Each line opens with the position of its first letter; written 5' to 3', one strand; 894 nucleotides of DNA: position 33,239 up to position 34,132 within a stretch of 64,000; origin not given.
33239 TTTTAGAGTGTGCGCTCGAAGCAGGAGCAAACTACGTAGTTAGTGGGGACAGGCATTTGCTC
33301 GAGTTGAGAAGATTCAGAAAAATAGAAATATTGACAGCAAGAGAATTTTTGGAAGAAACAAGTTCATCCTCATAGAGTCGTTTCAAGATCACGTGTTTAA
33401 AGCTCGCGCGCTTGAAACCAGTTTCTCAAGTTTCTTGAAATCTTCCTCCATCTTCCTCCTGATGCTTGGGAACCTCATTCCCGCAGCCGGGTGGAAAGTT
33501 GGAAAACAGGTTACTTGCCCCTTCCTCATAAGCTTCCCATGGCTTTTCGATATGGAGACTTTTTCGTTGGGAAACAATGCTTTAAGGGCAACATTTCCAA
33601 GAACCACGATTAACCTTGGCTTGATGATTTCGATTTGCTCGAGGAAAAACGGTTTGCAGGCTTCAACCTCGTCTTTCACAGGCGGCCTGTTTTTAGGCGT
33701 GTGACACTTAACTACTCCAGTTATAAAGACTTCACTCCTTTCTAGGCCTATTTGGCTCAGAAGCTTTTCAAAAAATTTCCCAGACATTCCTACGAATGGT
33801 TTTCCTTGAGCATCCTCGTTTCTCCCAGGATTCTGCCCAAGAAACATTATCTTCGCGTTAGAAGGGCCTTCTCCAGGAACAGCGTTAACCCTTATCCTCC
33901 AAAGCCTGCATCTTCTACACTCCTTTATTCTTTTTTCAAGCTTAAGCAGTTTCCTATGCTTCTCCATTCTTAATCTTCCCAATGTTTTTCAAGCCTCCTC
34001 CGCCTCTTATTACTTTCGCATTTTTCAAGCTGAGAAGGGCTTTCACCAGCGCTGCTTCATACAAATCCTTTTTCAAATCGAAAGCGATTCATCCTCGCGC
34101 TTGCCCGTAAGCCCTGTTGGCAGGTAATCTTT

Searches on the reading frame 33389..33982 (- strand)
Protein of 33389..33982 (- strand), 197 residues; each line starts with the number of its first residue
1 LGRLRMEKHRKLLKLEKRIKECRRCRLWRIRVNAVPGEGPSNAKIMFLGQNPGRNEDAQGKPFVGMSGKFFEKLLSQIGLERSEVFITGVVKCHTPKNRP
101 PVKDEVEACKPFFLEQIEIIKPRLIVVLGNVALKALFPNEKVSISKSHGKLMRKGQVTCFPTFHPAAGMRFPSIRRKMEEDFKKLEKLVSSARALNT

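Call 8: search_protein_families(library=pfam, proteins=[window:33389-33982:-], max_evalue=0.01)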
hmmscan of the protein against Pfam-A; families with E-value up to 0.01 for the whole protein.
window:33389-33982:- (197 aa): 1 family
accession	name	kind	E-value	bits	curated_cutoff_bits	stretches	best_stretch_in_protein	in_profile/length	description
PF03167.25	UDG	-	1.4e-36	126.1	24.3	1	36-180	1-131/141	Uracil DNA glycosylase superfamily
